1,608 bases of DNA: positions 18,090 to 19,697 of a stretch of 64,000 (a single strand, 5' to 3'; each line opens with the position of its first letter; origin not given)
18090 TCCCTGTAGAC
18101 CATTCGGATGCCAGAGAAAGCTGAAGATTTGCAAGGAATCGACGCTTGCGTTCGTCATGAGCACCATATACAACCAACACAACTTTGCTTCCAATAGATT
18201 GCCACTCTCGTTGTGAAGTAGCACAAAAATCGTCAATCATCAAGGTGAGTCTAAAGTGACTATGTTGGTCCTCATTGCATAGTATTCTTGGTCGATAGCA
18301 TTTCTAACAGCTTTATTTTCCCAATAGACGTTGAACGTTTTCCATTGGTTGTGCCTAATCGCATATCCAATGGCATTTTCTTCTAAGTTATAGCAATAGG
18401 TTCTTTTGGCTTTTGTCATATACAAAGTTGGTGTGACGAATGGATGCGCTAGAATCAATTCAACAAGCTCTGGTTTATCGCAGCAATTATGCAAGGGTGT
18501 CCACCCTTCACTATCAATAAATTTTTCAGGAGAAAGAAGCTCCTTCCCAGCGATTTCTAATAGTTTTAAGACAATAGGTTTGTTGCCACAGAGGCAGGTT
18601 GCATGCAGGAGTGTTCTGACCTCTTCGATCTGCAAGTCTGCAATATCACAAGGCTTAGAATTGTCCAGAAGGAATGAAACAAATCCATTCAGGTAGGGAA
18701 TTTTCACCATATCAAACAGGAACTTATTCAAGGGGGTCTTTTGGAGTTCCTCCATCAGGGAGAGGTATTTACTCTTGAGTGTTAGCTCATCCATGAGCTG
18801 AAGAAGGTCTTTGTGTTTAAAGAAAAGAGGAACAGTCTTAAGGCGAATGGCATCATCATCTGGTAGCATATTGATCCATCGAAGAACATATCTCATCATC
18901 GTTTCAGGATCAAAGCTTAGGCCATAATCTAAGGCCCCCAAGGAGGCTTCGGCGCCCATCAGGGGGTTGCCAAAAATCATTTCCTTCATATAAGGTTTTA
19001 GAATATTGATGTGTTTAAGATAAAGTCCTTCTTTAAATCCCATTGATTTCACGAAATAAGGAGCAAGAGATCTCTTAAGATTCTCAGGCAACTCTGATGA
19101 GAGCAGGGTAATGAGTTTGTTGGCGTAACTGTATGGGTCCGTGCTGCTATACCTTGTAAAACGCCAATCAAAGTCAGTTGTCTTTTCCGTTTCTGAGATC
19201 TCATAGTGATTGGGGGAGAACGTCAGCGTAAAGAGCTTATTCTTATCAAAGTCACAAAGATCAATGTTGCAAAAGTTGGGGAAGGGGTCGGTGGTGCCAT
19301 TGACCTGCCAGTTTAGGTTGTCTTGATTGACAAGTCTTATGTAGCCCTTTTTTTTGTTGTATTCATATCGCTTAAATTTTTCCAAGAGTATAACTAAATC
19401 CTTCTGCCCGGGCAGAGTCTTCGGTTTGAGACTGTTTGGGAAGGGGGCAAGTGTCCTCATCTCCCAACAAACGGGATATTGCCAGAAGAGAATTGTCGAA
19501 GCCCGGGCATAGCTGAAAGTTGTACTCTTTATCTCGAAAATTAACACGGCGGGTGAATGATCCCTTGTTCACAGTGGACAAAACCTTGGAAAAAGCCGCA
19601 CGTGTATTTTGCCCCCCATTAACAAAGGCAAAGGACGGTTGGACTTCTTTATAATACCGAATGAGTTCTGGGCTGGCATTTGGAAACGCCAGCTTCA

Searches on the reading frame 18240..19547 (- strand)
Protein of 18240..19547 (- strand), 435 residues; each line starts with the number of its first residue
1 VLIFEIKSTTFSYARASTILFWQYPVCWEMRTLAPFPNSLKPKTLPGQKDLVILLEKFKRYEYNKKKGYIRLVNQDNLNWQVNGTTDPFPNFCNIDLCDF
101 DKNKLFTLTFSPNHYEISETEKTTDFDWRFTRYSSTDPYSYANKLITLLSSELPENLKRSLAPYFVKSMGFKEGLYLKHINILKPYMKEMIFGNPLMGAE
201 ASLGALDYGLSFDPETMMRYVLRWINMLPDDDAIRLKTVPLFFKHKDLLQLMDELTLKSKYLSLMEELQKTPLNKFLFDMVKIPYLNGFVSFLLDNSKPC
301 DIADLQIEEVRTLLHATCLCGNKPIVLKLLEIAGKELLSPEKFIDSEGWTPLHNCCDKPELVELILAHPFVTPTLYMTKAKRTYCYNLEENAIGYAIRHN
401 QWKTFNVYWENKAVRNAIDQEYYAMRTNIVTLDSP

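Call 21: search_protein_families(library=ncbifam, proteins=[window:18240-19547:-], max_evalue=0.00001)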
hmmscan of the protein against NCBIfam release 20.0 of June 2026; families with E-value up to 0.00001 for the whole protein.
window:18240-19547:- (435 aa): 0 families

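Call 60: search_protein_families(library=pfam, proteins=[window:18240-19547:-], max_evalue=0.00001)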
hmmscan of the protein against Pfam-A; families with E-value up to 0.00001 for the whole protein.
window:18240-19547:- (435 aa): 1 family
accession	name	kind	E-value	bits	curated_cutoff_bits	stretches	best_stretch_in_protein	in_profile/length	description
PF12796.13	Ank_2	-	2.1e-06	28.7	27.3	1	287-368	7-82/90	Ankyrin repeats (3 copies)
